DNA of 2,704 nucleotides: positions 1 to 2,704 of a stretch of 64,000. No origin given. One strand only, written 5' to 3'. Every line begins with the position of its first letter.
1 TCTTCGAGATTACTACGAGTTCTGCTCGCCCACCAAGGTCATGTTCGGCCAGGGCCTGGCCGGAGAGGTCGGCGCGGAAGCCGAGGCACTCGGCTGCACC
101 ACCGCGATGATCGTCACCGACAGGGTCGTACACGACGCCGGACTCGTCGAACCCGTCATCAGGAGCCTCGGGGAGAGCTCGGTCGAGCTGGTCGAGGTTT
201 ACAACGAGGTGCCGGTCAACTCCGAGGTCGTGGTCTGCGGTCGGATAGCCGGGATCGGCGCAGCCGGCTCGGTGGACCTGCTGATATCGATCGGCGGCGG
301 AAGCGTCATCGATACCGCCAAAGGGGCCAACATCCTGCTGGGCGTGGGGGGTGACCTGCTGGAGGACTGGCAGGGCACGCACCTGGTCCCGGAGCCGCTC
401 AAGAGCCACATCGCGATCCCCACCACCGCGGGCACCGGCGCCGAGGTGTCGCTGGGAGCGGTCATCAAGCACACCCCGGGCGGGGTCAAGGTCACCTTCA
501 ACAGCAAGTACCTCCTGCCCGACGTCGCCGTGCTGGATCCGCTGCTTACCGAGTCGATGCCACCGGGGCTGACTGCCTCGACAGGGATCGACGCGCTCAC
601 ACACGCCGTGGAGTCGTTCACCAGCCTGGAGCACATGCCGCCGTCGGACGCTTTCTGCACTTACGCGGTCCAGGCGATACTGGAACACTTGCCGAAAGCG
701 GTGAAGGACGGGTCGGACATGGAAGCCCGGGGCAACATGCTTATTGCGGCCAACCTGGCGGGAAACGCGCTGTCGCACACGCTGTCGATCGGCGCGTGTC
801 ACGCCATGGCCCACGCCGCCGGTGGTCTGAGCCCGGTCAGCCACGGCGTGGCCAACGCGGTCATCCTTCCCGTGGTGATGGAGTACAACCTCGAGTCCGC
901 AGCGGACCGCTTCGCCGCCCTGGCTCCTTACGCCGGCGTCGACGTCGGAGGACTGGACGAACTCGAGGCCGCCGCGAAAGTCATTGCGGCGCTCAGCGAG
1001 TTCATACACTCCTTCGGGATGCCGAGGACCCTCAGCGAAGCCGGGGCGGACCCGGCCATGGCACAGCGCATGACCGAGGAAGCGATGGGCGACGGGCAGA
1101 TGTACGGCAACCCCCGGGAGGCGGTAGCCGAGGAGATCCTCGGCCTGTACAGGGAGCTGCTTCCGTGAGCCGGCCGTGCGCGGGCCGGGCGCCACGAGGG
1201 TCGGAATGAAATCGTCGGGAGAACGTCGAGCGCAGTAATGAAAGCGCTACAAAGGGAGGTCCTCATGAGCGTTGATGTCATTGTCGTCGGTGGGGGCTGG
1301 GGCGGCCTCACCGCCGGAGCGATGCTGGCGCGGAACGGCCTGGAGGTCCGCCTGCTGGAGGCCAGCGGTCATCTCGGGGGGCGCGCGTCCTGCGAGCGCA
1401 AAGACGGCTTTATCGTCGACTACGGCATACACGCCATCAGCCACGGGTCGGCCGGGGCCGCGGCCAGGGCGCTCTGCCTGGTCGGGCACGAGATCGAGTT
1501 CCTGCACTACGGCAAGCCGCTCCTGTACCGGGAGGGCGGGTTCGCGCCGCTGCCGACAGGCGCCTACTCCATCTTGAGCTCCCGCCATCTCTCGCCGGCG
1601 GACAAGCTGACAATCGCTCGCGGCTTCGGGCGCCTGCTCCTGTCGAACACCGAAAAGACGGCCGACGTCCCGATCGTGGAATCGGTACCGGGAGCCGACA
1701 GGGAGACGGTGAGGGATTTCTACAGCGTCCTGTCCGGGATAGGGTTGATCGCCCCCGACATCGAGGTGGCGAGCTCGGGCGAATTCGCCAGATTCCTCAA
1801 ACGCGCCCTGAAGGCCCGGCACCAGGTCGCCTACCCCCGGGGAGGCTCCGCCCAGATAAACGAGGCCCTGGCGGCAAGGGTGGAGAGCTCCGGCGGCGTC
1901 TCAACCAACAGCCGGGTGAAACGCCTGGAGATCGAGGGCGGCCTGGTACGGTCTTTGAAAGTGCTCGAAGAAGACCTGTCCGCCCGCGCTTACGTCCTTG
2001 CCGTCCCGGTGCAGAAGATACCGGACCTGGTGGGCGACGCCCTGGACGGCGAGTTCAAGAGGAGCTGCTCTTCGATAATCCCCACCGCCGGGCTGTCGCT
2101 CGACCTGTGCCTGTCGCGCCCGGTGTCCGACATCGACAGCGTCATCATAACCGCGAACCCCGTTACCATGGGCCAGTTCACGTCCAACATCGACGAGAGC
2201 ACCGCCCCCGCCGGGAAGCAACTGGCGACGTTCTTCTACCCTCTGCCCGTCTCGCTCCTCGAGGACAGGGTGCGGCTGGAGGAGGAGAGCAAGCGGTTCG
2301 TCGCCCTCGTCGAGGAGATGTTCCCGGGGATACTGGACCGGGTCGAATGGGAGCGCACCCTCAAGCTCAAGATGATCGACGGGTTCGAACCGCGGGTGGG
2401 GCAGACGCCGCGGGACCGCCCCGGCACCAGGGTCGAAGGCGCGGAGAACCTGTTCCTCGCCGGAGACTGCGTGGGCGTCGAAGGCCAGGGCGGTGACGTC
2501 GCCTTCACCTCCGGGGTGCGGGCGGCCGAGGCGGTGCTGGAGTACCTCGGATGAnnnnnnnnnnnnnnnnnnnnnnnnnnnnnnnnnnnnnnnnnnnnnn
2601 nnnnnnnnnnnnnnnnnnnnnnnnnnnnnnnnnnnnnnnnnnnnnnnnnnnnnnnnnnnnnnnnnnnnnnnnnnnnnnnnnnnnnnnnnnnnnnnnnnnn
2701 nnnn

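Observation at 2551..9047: Methylglucose-polysaccharide (MGLP)-like biosynthetic locus with mycobacterial gene order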

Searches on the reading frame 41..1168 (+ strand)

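Call 4: search_protein_families(library=pfam, proteins=[window:41-1168:+])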
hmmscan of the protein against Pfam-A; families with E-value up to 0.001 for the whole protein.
window:41-1168:+ (375 aa): 3 families
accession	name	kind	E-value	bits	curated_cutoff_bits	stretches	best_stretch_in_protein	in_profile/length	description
PF25137.1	ADH_Fe_C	-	2.1e-47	161.8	27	1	178-372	1-192/194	Fe-containing alcohol dehydrogenase family, C-terminal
PF00465.25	Fe-ADH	-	7.5e-37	126.9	31.3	1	1-167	5-168/168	Iron-containing alcohol dehydrogenase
PF13685.12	Fe-ADH_2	-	3.7e-06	27.5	28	1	2-97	2-94/149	Iron-containing alcohol dehydrogenase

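Call 5: search_protein_families(library=ncbifam, proteins=[window:41-1168:+])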
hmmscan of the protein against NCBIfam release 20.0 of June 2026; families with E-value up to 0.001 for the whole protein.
window:41-1168:+ (375 aa): 15 families
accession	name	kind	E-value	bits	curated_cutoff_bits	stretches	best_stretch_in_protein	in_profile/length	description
NF041833.1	Fe_ADH_ErcA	equivalog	6.9e-86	288.7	550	1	1-373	12-381/382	alcohol dehydrogenase-like regulatory protein ErcA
NF053866.1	CholDhdGbsBBac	equivalog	5.1e-81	272.3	550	1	3-372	21-389/392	choline dehydrogenase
TIGR02638.1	lactal_redase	equivalog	4.2e-72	243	523.15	1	2-370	12-379/379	lactaldehyde reductase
NF007911.0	PRK10624.1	equivalog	5.2e-69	233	537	1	2-373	13-381/382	lactaldehyde reductase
NF058672.1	4HyButDHCUPNE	equivalog_domain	7.6e-66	222.8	500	1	2-370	12-374/378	4-hydroxybutyrate dehydrogenase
NF011998.0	PRK15454.1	equivalog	3.3e-65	220.3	556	1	2-370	32-391/395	ethanolamine utilization ethanol dehydrogenase EutG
NF010378.0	PRK13805.1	equivalog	1.6e-58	198.3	951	1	16-371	479-861/872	bifunctional acetaldehyde-CoA/alcohol dehydrogenase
NF050025.1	SulfAcetaldRedSarD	equivalog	2.5e-58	197.8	700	1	2-369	13-380/385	sulfoacetaldehyde reductase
NF007363.0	PRK09860.1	equivalog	4.6e-58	197.2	581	1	17-372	29-381/383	L-threonine dehydrogenase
TIGR03405.1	Phn_Fe-ADH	equivalog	4.8e-47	160.4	423.7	1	14-350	18-345/355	iron-containing alcohol dehydrogenase PsrA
TIGR04266.1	NDMA_methanol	equivalog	8e-45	153.4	625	1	2-353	21-374/420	NDMA-dependent methanol dehydrogenase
NF011717.0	PRK15138.1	equivalog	1.8e-24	86.5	645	1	73-340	81-352/387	alcohol dehydrogenase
NF041822.1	daptide_DH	equivalog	3.7e-19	68.8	300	1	23-242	4-227/363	daptide-type RiPP biosynthesis dehydogenase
NF006941.0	PRK09423.1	subfamily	6.6e-08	31.8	336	1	3-101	14-108/367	glycerol dehydrogenase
NF053832.1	GlycoaldRedHalo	equivalog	4.3e-06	26.1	550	1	3-97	14-104/363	glycolaldehyde reductase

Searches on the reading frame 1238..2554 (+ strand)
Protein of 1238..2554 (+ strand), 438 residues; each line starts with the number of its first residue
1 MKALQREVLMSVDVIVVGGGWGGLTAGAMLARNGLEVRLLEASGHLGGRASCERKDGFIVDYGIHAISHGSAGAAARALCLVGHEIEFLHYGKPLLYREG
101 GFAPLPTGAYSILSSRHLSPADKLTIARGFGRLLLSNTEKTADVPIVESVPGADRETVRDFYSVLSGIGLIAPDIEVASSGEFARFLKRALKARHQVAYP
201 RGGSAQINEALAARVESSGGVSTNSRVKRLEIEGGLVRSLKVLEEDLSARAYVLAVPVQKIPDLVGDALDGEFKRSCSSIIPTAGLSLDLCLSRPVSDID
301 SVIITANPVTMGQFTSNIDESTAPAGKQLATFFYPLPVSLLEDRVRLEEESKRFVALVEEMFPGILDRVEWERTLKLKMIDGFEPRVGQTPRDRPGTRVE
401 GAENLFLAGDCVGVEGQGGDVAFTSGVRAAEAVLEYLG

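Call 4: search_protein_families(library=pfam, proteins=[window:1238-2554:+])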
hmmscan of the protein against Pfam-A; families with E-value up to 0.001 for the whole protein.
window:1238-2554:+ (438 aa): 9 families
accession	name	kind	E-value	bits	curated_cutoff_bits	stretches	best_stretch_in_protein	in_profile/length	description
PF01593.30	Amino_oxidase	-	2.4e-25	90.2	19.8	1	23-434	3-443/443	Flavin containing amine oxidoreductase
PF13450.12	NAD_binding_8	-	1.5e-14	54.5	21.9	1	16-74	1-59/68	NAD(P)-binding Rossmann-like domain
PF12831.13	FAD_oxidored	-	4.9e-08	33.1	27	1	13-52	1-40/416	FAD dependent oxidoreductase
PF01134.28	GIDA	-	1.1e-06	28.5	22.1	1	13-53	1-41/391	Glucose inhibited division protein A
PF01266.30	DAO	-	3.2e-06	27.3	27.9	1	13-411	1-335/353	FAD dependent oxidoreductase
PF01946.23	Thi4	-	1.3e-05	25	26.2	1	10-49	16-56/235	Thi4 family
PF03486.20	HI0933_like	-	2e-05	24.6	50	0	13-47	2-36/244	HI0933-like protein Rossmann domain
PF00890.30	FAD_binding_2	-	8.5e-05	22.3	20.4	1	13-48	1-36/414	FAD binding domain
PF07992.20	Pyr_redox_2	-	0.00013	22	26.1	1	13-46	2-35/291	Pyridine nucleotide-disulphide oxidoreductase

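Call 5: search_protein_families(library=ncbifam, proteins=[window:1238-2554:+])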
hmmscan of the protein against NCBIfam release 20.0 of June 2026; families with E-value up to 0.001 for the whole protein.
window:1238-2554:+ (438 aa): 34 families (the best 25 are shown)
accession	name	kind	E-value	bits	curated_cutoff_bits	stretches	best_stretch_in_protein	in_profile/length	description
TIGR03467.1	HpnE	equivalog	3.8e-28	99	283.05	1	14-434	1-429/430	hydroxysqualene dehydroxylase HpnE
NF005560.0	PRK07233.1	equivalog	9.4e-17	61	252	2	14-125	3-113/435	hypothetical protein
TIGR02734.1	crtI_fam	subfamily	1.2e-15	57.2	238.1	1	14-63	1-50/504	phytoene desaturase family protein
NF058655.1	CrtID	equivalog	8.1e-14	51.3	640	1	14-63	1-50/478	bifunctional phytoene desaturase/3,4-desaturase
TIGR02733.1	desat_CrtD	equivalog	4.1e-13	48.8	549.7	1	13-65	3-55/492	C-3',4' desaturase CrtD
NF005547.0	PRK07208.1-3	equivalog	1.6e-10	40.3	380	1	14-66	7-59/465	hypothetical protein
NF005548.0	PRK07208.1-4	equivalog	4.7e-08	32.1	389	1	13-66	5-58/488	hypothetical protein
NF053676.1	4oxCHCAChcC1Cy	equivalog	2.3e-07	29.7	1000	1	12-61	2-51/528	4-oxocyclohexanecarboxylate 2-dehydrogenase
NF006130.0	PRK08274.1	equivalog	2.5e-07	29.9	369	1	10-44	4-38/467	FAD-dependent tricarballylate dehydrogenase TcuA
NF008845.0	PRK11883.1-5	equivalog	2.6e-07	29.3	560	1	13-109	6-109/468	protoporphyrinogen oxidase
NF045689.1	BCarotKetCrtO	equivalog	3.2e-07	29.3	1000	0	11-54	3-46/563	beta-carotene ketolase CrtO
TIGR02730.1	carot_isom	equivalog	3.3e-07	29.5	586.9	1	13-89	2-82/493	carotenoid isomerase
NF005545.0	PRK07208.1-1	equivalog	4.8e-07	28.5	451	1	10-67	6-64/504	hypothetical protein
TIGR00292.1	TIGR00292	equivalog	1.1e-06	28.1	148.3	1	9-48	19-58/254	sulfide-dependent adenosine diphosphate thiazole synthase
NF005546.0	PRK07208.1-2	equivalog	2.2e-06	26.5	418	0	195-246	242-294/527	hypothetical protein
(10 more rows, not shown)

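Call 39: search_solved_structures(query=window:1238-2554:+, max_evalue=0.001)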
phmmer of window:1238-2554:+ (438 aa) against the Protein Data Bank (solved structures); distinct sequences matched with E-value up to 0.001: 45.
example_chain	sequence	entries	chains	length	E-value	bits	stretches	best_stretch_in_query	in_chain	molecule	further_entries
3nrn_A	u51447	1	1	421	8.4e-16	61.2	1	14-328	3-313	uncharacterized protein PF1083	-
3ka7_A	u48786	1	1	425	8.2e-08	34.9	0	198-365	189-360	Oxidoreductase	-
8zf8_A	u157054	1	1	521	1.1e-05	27.8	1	12-64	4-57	FAD-binding protein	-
1sez_A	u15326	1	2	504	1.2e-05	27.7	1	14-126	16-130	Protoporphyrinogen oxidase, mitochondrial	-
8zb2_A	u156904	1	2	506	1.4e-05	27.5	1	13-64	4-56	FAD-binding protein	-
9dbp_A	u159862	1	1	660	2.9e-05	26.5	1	13-74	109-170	Lysine-specific histone demethylase 1A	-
6nqm_A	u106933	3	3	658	3e-05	26.4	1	13-74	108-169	Lysine-specific histone demethylase 1A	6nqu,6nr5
6w4k_A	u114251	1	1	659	3e-05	26.4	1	13-74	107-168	Lysine-specific histone demethylase 1A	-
2dw4_A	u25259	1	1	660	3.1e-05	26.4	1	13-74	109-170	Lysine-specific histone demethylase 1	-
8ym7_A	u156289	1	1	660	3.1e-05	26.4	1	13-74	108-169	Lysine-specific histone demethylase 1A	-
2ejr_A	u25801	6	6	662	3.1e-05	26.4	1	13-74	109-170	Lysine-specific histone demethylase 1 | Lysine-specific histone demethylase 1A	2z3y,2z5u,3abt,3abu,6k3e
8jf5_A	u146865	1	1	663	3.1e-05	26.4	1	13-74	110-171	Lysine-specific histone demethylase 1A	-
2hko_A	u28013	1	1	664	3.1e-05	26.4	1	13-74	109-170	Lysine-specific histone demethylase 1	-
2h94_A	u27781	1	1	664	3.1e-05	26.4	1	13-74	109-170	Lysine-specific histone demethylase 1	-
7e0g_A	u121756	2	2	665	3.1e-05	26.4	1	13-74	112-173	Lysine-specific histone demethylase 1A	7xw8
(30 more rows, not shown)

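Call 63: find_homologous_proteins(query=window:1265-2554:+)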
Query window:1265-2554:+ (429 aa): 192 proteins with E <= 0.001 among 8000 candidates; the best 120 are listed.
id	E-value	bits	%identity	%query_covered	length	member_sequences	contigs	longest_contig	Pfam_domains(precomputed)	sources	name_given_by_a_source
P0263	8.3e-276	933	100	100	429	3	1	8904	PF01266.31,PF01593.31,PF13450.13,PF12831.14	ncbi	-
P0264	6.8e-205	699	71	97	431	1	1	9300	PF01266.31,PF01593.31,PF13450.13,PF07992.21,PF03486.21,PF12831.14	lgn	-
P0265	1.3e-196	672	69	99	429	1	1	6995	PF01266.31,PF01593.31,PF13450.13,PF00890.31,PF07992.21,PF03486.21,PF12831.14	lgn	-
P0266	1.8e-195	668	69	100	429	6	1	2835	PF01266.31,PF01593.31,PF13450.13,PF00890.31,PF07992.21,PF03486.21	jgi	-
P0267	5.4e-193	660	67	100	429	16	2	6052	PF01266.31,PF01593.31,PF13450.13,PF00890.31,PF07992.21,PF03486.21,PF12831.14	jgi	jgi:phytoene dehydrogenase-like protein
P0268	3.4e-192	657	68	100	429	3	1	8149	PF01266.31,PF01593.31,PF13450.13,PF00890.31,PF07992.21,PF03486.21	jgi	jgi:phytoene dehydrogenase-like protein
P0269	5.8e-190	650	66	100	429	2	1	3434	PF01266.31,PF01593.31,PF13450.13,PF00890.31,PF07992.21,PF03486.21,PF01134.29,PF12831.14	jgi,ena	jgi:phytoene dehydrogenase-like protein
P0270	6.7e-189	646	66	100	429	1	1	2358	PF01266.31,PF01593.31,PF13450.13,PF00890.31,PF07992.21,PF03486.21,PF12831.14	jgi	jgi:phytoene dehydrogenase-like protein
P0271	7.7e-188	643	67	96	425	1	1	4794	PF01266.31,PF01593.31,PF13450.13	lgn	-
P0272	1.9e-184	632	64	99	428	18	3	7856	PF01946.24,PF01266.31,PF01593.31,PF13450.13,PF00890.31,PF03486.21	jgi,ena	-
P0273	1.5e-183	629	64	100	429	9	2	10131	PF01266.31,PF01593.31,PF13450.13,PF07992.21,PF03486.21,PF12831.14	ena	-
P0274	9.7e-183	626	64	100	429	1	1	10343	PF01266.31,PF01593.31,PF13450.13,PF00890.31,PF07992.21,PF03486.21,PF01134.29,PF12831.14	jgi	jgi:phytoene dehydrogenase-like protein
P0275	7.9e-182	623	66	100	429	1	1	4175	PF01946.24,PF01266.31,PF01593.31,PF13450.13,PF00890.31,PF03486.21,PF01134.29,PF12831.14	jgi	jgi:phytoene dehydrogenase-like protein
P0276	5.5e-181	620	63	99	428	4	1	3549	PF01946.24,PF01266.31,PF01593.31,PF13450.13,PF00890.31,PF03486.21,PF05834.19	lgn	-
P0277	1.2e-179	616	65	100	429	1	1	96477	PF01266.31,PF01593.31,PF13450.13,PF00890.31,PF07992.21,PF03486.21,PF01134.29,PF12831.14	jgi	jgi:phytoene dehydrogenase-like protein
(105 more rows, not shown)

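Call 72: predict_structure(alignment_id=A2)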
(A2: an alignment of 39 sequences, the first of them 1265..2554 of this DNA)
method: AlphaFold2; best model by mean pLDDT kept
length: 429 residues; sequences in the alignment: 39
mean_pLDDT: 92.3   pTM: 0.91
mean pLDDT of the five models: 92.3, 92.0, 91.7, 91.5, 91.5
residues with pLDDT >= 90: 334; 70-90: 92; 50-70: 3; < 50: 0
segments of 3 or more residues with pLDDT < 50: none
pLDDT, mean of each block of 10 residues (from residue 1): 91 98 98 91 87 80 90 92 88 84 82 91 91 94 92 89 92 90 79 92 96 96 96 94 96 95 95 93 97 91 94 95 93 93 97 97 92 90 95 97 90 97 98
secondary structure, 60 per line:
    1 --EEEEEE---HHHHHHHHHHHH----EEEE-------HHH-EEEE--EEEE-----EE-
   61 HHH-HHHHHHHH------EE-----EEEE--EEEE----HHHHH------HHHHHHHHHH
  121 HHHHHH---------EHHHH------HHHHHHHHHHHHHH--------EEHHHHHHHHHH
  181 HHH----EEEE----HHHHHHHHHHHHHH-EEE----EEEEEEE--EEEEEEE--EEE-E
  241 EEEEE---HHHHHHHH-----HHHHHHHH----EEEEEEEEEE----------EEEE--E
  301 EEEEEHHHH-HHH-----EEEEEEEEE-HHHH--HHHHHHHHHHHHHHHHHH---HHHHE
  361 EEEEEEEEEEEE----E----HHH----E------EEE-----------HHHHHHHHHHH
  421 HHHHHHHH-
elements in order: E3-8 H12-23 E28-31 E43-46 E49-52 H65-72 E86-89 E92-95 H100-104 H111-126 H137-140 H147-160 H171-183 E188-191 H196-209 E211-213 E218-224 E227-233 E236-238 E240-245 H249-256 H262-269 E274-283 E294-297 E300-305 H306-309 E319-327 H329-332 H335-352 H356-359 E360-372 E396-398 H410-428

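Call 74: fold_search(model_id=the predicted structure, library=pdb)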
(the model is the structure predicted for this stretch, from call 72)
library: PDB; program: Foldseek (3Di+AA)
matches with E <= 10: 1968; with E <= 0.001: 1170
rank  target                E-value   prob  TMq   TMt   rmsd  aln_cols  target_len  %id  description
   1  3ka7                  5.1e-27  1.00  0.81  0.82   3.6       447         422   20  Crystal Structure of an oxidoreductase from Methanosarcina mazei. Northeast Structural Genomics Consortium target id MaR (released 2009-11-17)
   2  2ivd_B                1.2e-23  1.00  0.73  0.71   5.4       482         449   20  Structure of protoporphyrinogen oxidase from Myxococcus xanthus with acifluorfen (released 2006-10-17)
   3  9a78_B                1.2e-23  1.00  0.71  0.65   5.5       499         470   17  Integrative model of SYFB-CGOX by crosslinking MS and deep learning (released 2024-09-18)
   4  4rep                  2.1e-23  1.00  0.79  0.70   5.6       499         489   15  Crystal Structure of gamma-carotenoid desaturase (released 2015-07-15)
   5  2ivd_A                3.5e-23  1.00  0.75  0.72   5.0       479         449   19  Structure of protoporphyrinogen oxidase from Myxococcus xanthus with acifluorfen (released 2006-10-17)
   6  5mog_A                4.1e-23  1.00  0.81  0.75   4.2       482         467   18  Oryza sativa phytoene desaturase inhibited by norflurazon (released 2017-07-12)
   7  2ive_B                4.1e-23  1.00  0.74  0.70   5.6       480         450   19  Structure of protoporphyrinogen oxidase from Myxococcus xanthus (released 2006-10-17)
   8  3nrn                  5.2e-23  1.00  0.73  0.80   4.5       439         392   22  Crystal Structure of PF1083 protein from Pyrococcus furiosus, Northeast Structural Genomics Consortium Target PfR223 (released 2010-11-03)
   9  5mog_E                1.1e-22  1.00  0.81  0.75   4.2       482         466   18  Oryza sativa phytoene desaturase inhibited by norflurazon (released 2017-07-12)
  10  4dgk                  1.8e-22  1.00  0.61  0.64   7.3       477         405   16  Crystal structure of Phytoene desaturase CRTI from Pantoea ananatis (released 2012-10-10)
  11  5mog_C                2.6e-22  1.00  0.81  0.75   4.2       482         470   18  Oryza sativa phytoene desaturase inhibited by norflurazon (released 2017-07-12)
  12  2ive_A                3.8e-22  1.00  0.74  0.71   5.1       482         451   19  Structure of protoporphyrinogen oxidase from Myxococcus xanthus (released 2006-10-17)
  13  5mog_B                6.4e-22  1.00  0.82  0.75   3.8       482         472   17  Oryza sativa phytoene desaturase inhibited by norflurazon (released 2017-07-12)
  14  4ivm                  2.0e-21  1.00  0.75  0.70   5.1       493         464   18  Structure of human protoporphyrinogen IX oxidase(R59G) (released 2013-03-06)
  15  6c87_B                8.9e-21  1.00  0.60  0.59   6.5       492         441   14  Crystal structure of rab gdp dissociation inhibitor alpha from Naegleria fowleri (released 2018-02-14)
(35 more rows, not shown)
